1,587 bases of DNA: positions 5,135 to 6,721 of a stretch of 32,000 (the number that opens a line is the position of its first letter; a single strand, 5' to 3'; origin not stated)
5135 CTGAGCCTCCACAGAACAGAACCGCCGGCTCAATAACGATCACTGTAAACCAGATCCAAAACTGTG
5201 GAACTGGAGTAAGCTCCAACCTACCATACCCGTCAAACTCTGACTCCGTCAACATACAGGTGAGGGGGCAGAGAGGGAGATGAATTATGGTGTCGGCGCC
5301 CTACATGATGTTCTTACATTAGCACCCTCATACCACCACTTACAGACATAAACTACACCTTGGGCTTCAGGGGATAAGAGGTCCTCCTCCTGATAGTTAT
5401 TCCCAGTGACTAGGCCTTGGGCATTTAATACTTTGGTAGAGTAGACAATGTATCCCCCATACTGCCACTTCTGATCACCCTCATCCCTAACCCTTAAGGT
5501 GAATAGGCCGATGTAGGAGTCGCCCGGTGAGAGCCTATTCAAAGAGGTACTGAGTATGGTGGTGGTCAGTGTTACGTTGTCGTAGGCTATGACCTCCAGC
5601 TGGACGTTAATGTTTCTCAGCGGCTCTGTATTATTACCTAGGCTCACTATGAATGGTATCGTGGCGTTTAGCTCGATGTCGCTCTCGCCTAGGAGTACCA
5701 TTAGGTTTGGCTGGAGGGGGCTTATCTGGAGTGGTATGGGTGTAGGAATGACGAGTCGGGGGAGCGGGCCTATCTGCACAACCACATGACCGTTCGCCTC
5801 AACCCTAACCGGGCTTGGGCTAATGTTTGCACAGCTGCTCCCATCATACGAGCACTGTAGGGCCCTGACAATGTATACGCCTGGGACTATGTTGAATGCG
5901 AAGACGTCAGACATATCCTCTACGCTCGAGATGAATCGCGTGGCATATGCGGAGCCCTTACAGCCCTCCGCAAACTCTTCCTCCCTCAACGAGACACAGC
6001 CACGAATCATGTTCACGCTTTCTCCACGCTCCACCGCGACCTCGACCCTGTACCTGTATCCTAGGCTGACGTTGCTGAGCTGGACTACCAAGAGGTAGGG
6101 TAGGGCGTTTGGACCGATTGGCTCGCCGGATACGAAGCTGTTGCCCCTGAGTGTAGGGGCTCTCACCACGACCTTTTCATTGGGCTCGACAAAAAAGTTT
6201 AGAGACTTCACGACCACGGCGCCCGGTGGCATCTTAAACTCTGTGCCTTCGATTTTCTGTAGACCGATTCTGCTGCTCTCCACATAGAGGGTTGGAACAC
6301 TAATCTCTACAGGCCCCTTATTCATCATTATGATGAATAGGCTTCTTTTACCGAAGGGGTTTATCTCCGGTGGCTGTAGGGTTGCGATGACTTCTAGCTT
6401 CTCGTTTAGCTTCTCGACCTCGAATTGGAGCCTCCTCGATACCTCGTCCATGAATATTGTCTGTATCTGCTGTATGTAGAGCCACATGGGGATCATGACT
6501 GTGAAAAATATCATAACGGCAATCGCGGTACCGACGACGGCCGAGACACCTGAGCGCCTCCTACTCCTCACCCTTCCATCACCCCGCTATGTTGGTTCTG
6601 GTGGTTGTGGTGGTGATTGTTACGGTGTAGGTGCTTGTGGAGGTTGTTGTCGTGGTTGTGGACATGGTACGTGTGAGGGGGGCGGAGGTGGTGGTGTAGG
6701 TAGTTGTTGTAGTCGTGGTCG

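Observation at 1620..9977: Eight-gene locus made entirely of class III (prepilin-type) signal peptide proteins, with no assembly machinery nearby: candidate undescribed archaeal surface filament or adhesion module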

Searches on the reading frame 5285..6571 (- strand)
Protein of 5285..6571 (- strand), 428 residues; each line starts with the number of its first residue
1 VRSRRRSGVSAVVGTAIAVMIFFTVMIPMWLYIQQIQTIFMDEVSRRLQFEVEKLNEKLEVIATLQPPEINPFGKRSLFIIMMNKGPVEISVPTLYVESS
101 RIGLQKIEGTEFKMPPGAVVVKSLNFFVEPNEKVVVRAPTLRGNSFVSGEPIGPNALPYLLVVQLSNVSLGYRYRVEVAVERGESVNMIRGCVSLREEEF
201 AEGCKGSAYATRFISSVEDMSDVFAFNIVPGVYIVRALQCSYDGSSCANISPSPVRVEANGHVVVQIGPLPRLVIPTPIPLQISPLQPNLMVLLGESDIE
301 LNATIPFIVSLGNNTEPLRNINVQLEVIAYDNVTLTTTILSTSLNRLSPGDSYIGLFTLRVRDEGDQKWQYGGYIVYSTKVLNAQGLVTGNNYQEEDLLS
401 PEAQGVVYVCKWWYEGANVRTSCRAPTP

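Call 5: search_protein_families(library=pfam, proteins=[window:5285-6571:-], max_evalue=1)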
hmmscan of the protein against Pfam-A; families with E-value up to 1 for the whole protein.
window:5285-6571:- (428 aa): 1 family
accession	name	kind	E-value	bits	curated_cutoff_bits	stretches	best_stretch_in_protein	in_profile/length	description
PF15191.11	Synaptonemal_3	-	0.15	12.4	27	0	314-348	28-63/92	Synaptonemal complex central element protein 3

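Call 6: search_protein_families(library=ncbifam, proteins=[window:5285-6571:-], max_evalue=1)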
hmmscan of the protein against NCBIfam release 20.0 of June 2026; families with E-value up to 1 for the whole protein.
window:5285-6571:- (428 aa): 2 families
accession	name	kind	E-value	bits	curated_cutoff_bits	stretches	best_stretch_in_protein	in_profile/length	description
NF046074.1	UpsB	equivalog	0.001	19.1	70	1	8-100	2-85/126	pilin subunit UpsB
TIGR00852.1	pts-Glc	subfamily_domain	0.027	13.8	291.1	0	13-45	26-60/290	maltose/glucose-specific PTS transporter subunit IIC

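Call 7: find_encoding_contigs(protein=window:5285-6571:-, flank=10000, max_places=6)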
Protein window:5285-6571:- (428 aa): no gene with exactly this product is on record in the collection.

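Call 8: find_related_loci(query=window:5285-6571:-, collection=genome_contigs, flank=10000)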
Query window:5285-6571:- (428 aa) in genome_contigs; peptide patterns used: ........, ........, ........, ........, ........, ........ (x = any residue, [..] = any of these).
46 stretches matched a pattern; 10 encode a relative of the query (tblastn E <= 1e-3); 9 distinct loci.
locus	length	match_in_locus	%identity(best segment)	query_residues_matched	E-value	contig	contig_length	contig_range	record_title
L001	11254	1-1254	90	15-428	0e+0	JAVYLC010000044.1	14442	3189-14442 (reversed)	MAG: Nitrososphaerota archaeon isolate BF2_201808_bins_8 BF2_201808_bins_8_scaffold_44, whole genome shotgun sequence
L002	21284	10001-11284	78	1-426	0e+0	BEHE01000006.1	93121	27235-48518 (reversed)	Archaeon HR02 DNA, contig: NODE_105_6, isolate: HRbin02, whole genome shotgun sequence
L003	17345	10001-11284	88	1-426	0e+0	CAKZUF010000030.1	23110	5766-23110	MAG: uncultured archaeon isolate S1_Bin_METABAT__127_sub_1 genome assembly, contig: c_000000110836, whole genome shotgun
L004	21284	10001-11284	66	1-427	0e+0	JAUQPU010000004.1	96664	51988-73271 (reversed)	MAG: Thermoproteota archaeon isolate JZ-1.bins.71.201901 NODE_80_length_96664_cov_64.706600, whole genome shotgun sequen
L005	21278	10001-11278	64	2-426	3e-180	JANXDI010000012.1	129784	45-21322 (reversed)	MAG: Candidatus Calditenuaceae archaeon isolate SKYB103 k141_235617, whole genome shotgun sequence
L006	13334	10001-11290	50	6-426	2e-137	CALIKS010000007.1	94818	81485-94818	MAG: uncultured archaeon isolate S1_Bin_MAXBIN__124_sub_1 genome assembly, contig: c_000002014974, whole genome shotgun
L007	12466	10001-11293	51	4-426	2e-134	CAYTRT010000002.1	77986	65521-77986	MAG TPA_asm: uncultured Nitrososphaeria archaeon isolate SRP104967_co1_41 genome assembly, contig: NODE_72_length_77986_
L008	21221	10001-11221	52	4-411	2e-130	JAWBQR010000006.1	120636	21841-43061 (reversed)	MAG: Nitrososphaerota archaeon isolate JZ-1_201705_bins_35 JZ-1_201705_bins_35_scaffold_6, whole genome shotgun sequence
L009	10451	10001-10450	74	2-152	5e-72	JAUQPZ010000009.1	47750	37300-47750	MAG: Thermoproteota archaeon isolate JZ-3.bins.124.201901 NODE_451_length_47750_cov_1.671986, whole genome shotgun seque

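Call 16: find_homologous_proteins(query=window:5285-6571:-, max_evalue=0.001)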
Query window:5285-6571:- (428 aa): 24 proteins with E <= 0.001 among 5610 candidates.
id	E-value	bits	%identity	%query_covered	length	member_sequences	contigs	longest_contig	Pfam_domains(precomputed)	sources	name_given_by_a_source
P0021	1.3e-280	948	100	100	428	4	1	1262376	-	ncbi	-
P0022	1.3e-248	843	88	100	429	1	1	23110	-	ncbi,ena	-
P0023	1.1e-222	757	79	100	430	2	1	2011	-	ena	-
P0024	1.3e-183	628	66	100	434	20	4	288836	-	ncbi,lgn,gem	ncbi:MAG: hypothetical protein QXW60_06360 [Nitrososphaerota archaeon]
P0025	8.4e-181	619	64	99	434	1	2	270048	-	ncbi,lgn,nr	ncbi:MAG: hypothetical protein RMJ28_06605 [Nitrososphaerota archaeon]|nr:hypothetical protein [Cand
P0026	8.5e-163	560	60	100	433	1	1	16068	-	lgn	-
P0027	2.3e-155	535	57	99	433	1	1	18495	-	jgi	-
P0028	6.3e-135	468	51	99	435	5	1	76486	-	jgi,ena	-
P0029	5.5e-132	458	50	99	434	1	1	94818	-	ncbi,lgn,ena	-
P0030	3.7e-130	452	50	97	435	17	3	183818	-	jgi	jgi:hypothetical protein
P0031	4.8e-129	449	52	95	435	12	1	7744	-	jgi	-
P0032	1.2e-126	441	50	100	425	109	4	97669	-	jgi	jgi:hypothetical protein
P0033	1.6e-126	441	52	96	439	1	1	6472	-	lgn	-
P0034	3.9e-121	423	48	100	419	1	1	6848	-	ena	-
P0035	1.7e-120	421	45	99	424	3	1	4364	-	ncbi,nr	ncbi:MAG: hypothetical protein NZ581_06190 [Candidatus Caldarchaeum sp.]|nr:hypothetical protein [Ca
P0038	1.4e-116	408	46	99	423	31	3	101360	-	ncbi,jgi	ncbi:MAG: hypothetical protein QXQ44_02965 [Candidatus Caldarchaeum sp.]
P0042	6.8e-81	290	40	93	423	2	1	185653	-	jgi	-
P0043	6.0e-62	228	36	97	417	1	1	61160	-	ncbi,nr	ncbi:MAG: hypothetical protein NZ929_02605 [Aigarchaeota archaeon]|nr:hypothetical protein [Aigarcha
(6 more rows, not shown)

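Call 29: predict_structure(alignment_id=A1)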
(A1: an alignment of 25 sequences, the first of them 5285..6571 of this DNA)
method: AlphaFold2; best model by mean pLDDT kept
length: 428 residues; sequences in the alignment: 25
mean_pLDDT: 86.7   pTM: 0.53
mean pLDDT of the five models: 86.7, 86.5, 85.0, 84.4, 83.9
residues with pLDDT >= 90: 223; 70-90: 175; 50-70: 22; < 50: 8
segments of 3 or more residues with pLDDT < 50: 1-4, 270-273
pLDDT, mean of each block of 10 residues (from residue 1): 52 88 94 93 88 89 88 83 92 93 88 91 87 92 90 90 84 89 75 79 85 76 89 91 78 85 78 66 93 89 94 85 94 89 90 93 86 93 86 90 94 90 84
secondary structure, 60 per line:
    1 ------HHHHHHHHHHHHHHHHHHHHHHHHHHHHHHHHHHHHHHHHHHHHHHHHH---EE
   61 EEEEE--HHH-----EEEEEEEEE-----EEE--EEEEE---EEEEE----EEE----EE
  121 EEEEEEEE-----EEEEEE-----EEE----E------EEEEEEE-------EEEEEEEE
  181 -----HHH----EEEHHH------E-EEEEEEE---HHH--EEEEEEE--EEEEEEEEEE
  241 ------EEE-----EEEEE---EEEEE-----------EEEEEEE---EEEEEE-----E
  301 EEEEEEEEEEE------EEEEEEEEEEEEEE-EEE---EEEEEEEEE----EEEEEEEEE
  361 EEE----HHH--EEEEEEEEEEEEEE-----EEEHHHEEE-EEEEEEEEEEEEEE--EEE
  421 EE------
elements in order: H7-55 E59-65 E76-84 E90-92 E95-99 E103-107 E112-114 E119-128 E134-139 E145-147 E159-165 E173-180 E193-195 E207-213 E222-228 E231-240 E247-249 E255-259 E263-267 E279-285 E289-294 E300-311 E318-331 E333-335 E339-347 E352-363 E373-386 E392-394 E398-400 E402-415 E418-422

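Call 33: fold_search(model_id=the predicted structure, library=pdb)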
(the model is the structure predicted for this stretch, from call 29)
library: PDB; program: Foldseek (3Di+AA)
matches with E <= 10: 1629; with E <= 0.001: 252
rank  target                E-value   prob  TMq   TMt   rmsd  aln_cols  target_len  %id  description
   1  6avq_A                7.8e-09  1.00  0.25  0.15  14.7       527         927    8  The Therapeutic Antibody LM609 Selectively Inhibits Ligand Binding to Human alpha-V beta-3 Integrin via Steric Hindran (released 2017-11-01)
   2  7q62_B                1.9e-08  1.00  0.19  0.11  22.9       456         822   11  Structure of TEV cleaved A2ML1 dimer (A2ML1-TT dimer) (released 2022-04-20)
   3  7q1y_A                6.1e-08  1.00  0.20  0.07  20.8       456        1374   11  X-ray structure of human A2ML1 (released 2022-04-20)
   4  9iuj_A                7.5e-08  1.00  0.21  0.13  19.2       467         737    9  Integrin alpha-v beta-3 in complex with rhodostomin (released 2025-07-30)
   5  8t2v_A                8.8e-08  1.00  0.23  0.14  14.3       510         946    9  Cryo-EM Structures of Full-length Integrin alphaIIbbeta3 in Native Lipids (released 2023-07-26)
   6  7q60                  9.8e-08  1.00  0.19  0.07  23.2       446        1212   11  Structure of TEV cleaved A2ML1 (A2ML1-TE) (released 2022-04-20)
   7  5es4_C                1.4e-07  1.00  0.26  0.16  14.9       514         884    9  RE-REFINEMENT OF INTEGRIN ALPHAXBETA2 ECTODOMAIN IN THE CLOSED/BENT CONFORMATION (released 2016-03-02)
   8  5es4_A                1.5e-07  1.00  0.24  0.13  15.3       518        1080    9  RE-REFINEMENT OF INTEGRIN ALPHAXBETA2 ECTODOMAIN IN THE CLOSED/BENT CONFORMATION (released 2016-03-02)
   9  9ijj_h                1.8e-07  1.00  0.20  0.09  16.9       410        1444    7  In situ structure of the central apparatus in mouse sperm axoneme. (released 2025-06-04)
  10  8xei_A                2.0e-07  1.00  0.22  0.14  14.9       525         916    8  Cryo-EM structure of integrin ITGAV/ITGB3 complex, conformation 1 (released 2024-12-18)
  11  7sqc_F1               2.5e-07  1.00  0.18  0.16  19.0       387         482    9  Ciliary C1 central pair apparatus isolated from Chlamydomonas reinhardtii (released 2022-04-13)
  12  3ije_A                2.6e-07  1.00  0.25  0.16  14.9       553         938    9  Crystal structure of the complete integrin alhaVbeta3 ectodomain plus an Alpha/beta transmembrane fragment (released 2009-09-29)
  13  8xfo_A                3.5e-07  1.00  0.18  0.12  24.0       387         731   12  Cryo-EM structure of integrin ITGAV, ITGB3 and CYCLO (RGDFK) complex, conformation 2 (released 2024-12-18)
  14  7sqc_F0               4.3e-07  1.00  0.17  0.22  18.9       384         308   10  Ciliary C1 central pair apparatus isolated from Chlamydomonas reinhardtii (released 2022-04-13)
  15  8xez_A                5.1e-07  1.00  0.18  0.11  24.4       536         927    8  Cryo-EM structure of integrin ITGAV/ITGB3 complex, conformation 5 (released 2024-12-18)
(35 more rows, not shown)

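Call 40: search_solved_structures(query=A1, max_evalue=10, show_alignments=2)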
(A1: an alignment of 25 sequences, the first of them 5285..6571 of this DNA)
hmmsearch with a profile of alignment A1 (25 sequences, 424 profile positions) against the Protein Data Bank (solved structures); distinct sequences matched with E-value up to 10: 2.
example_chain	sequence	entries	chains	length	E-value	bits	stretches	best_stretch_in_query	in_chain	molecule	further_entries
9c7v_B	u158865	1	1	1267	0.028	16.6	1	209-267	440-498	BOS complex subunit NOMO2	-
6ucz_A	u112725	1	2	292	0.8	11.8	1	184-284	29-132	Dihydropteroate synthase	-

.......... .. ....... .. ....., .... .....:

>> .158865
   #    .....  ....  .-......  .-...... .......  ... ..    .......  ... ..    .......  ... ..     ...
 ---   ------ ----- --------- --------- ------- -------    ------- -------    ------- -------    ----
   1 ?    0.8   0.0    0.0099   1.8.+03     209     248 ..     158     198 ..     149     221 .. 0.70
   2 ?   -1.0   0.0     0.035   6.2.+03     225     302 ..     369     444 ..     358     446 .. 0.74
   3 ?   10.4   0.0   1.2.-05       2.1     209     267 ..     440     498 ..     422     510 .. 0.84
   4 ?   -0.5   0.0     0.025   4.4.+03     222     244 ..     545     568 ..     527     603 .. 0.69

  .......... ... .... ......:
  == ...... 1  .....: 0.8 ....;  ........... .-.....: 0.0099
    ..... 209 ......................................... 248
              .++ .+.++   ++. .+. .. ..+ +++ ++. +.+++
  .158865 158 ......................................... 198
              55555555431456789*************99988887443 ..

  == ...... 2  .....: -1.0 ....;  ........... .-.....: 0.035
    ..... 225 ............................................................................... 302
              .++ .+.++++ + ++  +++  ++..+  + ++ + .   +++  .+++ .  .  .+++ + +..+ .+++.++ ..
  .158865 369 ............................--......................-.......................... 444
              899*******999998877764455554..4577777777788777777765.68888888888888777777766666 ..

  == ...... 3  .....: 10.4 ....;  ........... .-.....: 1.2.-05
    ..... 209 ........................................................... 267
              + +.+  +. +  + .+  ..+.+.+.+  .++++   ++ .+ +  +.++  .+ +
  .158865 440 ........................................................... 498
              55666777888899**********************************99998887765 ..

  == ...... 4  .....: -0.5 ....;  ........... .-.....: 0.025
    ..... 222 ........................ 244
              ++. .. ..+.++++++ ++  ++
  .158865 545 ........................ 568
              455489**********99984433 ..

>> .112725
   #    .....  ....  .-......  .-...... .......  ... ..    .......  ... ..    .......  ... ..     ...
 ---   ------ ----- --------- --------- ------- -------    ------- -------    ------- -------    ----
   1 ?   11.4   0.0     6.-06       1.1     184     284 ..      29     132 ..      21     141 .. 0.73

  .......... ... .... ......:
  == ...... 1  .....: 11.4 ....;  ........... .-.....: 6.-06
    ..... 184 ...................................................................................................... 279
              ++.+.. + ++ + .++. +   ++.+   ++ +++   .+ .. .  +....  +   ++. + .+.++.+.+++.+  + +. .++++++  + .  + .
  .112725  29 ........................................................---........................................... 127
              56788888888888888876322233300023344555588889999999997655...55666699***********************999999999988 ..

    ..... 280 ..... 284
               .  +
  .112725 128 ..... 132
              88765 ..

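Call 59: find_encoding_contigs(protein=P0043, flank=10000, max_places=2)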
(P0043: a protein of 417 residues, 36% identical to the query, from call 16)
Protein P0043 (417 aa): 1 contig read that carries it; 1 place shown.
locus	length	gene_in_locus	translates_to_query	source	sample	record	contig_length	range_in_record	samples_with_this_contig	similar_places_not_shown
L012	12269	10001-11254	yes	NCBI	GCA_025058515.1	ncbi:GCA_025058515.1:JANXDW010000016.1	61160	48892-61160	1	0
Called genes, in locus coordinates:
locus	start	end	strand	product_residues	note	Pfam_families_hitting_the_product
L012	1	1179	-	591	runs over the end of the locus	PF00482:T2SSF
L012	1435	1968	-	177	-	PF00009:GTP_EFTU, PF00025:Arf, PF00071:Ras (weak), PF01926:MMR_HSR1 (weak), PF08477:Roc (weak), PF09439:SRPRB (weak), PF03029:ATP_bind_1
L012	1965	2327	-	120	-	PF03259:Robl_LC7 (weak)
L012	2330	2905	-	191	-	-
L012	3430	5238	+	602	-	PF00437:T2SSE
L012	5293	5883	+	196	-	-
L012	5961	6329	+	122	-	PF03259:Robl_LC7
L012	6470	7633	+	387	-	-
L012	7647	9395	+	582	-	-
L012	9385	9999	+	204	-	-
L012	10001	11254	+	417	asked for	-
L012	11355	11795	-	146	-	-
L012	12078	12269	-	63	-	PF01402:RHH_1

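Call 60: find_encoding_contigs(protein=P0042, flank=10000, max_places=2)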
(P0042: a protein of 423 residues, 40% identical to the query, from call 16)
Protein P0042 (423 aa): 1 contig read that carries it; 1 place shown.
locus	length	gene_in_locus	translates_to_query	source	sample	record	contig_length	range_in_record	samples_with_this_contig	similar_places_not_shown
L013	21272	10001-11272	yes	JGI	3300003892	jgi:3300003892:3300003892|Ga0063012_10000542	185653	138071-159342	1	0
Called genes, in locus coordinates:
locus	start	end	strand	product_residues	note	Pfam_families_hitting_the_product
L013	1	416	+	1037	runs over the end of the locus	PF23545:Zn_ribbon_HMPTM, PF14890:Intein_splicing, PF05204:Hom_end (weak), PF14528:LAGLIDADG_3, PF04055:Radical_SAM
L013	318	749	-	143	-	-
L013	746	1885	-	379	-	PF04055:Radical_SAM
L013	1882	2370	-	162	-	-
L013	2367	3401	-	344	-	PF01208:URO-D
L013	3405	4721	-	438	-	PF00202:Aminotran_3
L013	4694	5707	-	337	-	PF00490:ALAD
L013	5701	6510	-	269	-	PF02602:HEM4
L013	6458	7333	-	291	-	PF01379:Porphobil_deam, PF03900:Porphobil_deamC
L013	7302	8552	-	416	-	PF05201:GlutR_N, PF02826:2-Hacid_dh_C (weak), PF01488:Shikimate_DH, PF13241:NAD_binding_7 (weak), PF00745:GlutR_dimer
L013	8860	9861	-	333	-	-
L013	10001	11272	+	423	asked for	-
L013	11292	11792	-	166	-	PF06177:QueT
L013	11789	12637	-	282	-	PF00510:COX3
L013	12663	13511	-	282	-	PF28469:DUF8410 (weak)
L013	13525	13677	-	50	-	-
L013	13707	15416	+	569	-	PF00152:tRNA-synt_2 (faint), PF01409:tRNA-synt_2d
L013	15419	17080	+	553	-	PF03484:B5, PF01409:tRNA-synt_2d (weak), PF17759:tRNA_synthFbeta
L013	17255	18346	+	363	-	PF00579:tRNA-synt_1b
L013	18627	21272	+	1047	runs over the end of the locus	PF08471:Ribonuc_red_2_N, PF02867:Ribonuc_red_lgC, PF12637:TSCPD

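Call 63: search_protein_families(library=pfam, proteins=[L012:1-1179:-, L012:1435-1968:-, L012:2330-2905:-, L012:3430-5238:+, L012:5293-5883:+, L012:5961-6329:+, L012:11355-11795:-, L013:8860-9861:-], max_evalue=0.01)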
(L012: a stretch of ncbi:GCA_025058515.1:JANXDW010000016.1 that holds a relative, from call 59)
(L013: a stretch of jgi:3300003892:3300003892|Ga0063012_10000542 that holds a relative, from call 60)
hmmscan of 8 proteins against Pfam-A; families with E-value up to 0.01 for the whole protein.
L012:1-1179:- (393 aa): 1 family
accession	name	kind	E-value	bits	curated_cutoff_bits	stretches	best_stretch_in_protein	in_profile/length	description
PF00482.28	T2SSF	-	5.8e-10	39.7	25.2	1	114-241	2-124/125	Type II secretion system (T2SS), protein F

L012:1435-1968:- (177 aa): 10 families
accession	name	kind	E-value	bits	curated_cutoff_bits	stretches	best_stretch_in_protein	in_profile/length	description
PF00025.27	Arf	-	1.7e-12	47.6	22.3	1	3-142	14-144/174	ADP-ribosylation factor family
PF03029.23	ATP_bind_1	-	1.5e-10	41.7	27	1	41-143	65-181/240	Conserved hypothetical ATP binding protein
PF00009.33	GTP_EFTU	-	1.4e-08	35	26.5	1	2-169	2-187/188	Elongation factor Tu GTP binding domain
PF01926.29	MMR_HSR1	-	2e-07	31.6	21.9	1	5-122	1-113/113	50S ribosome-binding GTPase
PF08477.19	Roc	-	4.2e-07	30.6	27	1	5-124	1-119/119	Ras of Complex, Roc, domain of DAPkinase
PF00071.28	Ras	-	7.6e-07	29.3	21.6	1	5-166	1-158/162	Ras family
PF09439.16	SRPRB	-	3.5e-06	26.9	25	1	5-98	5-90/178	Signal recognition particle receptor beta subunit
PF02421.24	FeoB_N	-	3.8e-05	23.7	27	1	5-161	2-153/156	Ferrous iron transport protein B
PF00735.24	Septin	-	0.00043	20.1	26.2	1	4-61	5-61/280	Septin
PF02492.25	cobW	-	0.0072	16.4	20.7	0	6-39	3-37/180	CobW/HypB/UreG, nucleotide-binding domain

L012:2330-2905:- (191 aa): 0 families

L012:3430-5238:+ (602 aa): 5 families
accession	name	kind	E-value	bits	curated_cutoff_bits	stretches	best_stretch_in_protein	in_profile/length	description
PF00437.27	T2SSE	-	8.3e-34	117.3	24.9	1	224-384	104-256/370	Type II/IV secretion system protein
PF01580.24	FtsK_SpoIIIE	-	0.0001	22.3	24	1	261-283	36-59/221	FtsK/SpoIIIE family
PF23989.1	PilB3_C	-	0.00016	22.2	27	1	444-512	2-68/83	PilB3-like, C-terminal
PF00005.33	ABC_tran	-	0.00062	20.8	25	1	262-304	10-51/137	ABC transporter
PF13555.12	AAA_29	-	0.00073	19.7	27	1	263-291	22-50/61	P-loop containing region of AAA domain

L012:5293-5883:+ (196 aa): 0 families

L012:5961-6329:+ (122 aa): 1 family
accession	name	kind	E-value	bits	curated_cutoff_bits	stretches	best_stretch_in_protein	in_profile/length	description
PF03259.23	Robl_LC7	-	1.5e-08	34.7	23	1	14-96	7-90/91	Roadblock/LC7 domain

L012:11355-11795:- (146 aa): 0 families

L013:8860-9861:- (333 aa): 1 family
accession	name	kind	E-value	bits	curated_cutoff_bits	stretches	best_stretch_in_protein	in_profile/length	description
PF25819.1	Nal1_C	-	0.00098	18.8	26.1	1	220-315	144-235/268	Nal1 C-terminal domain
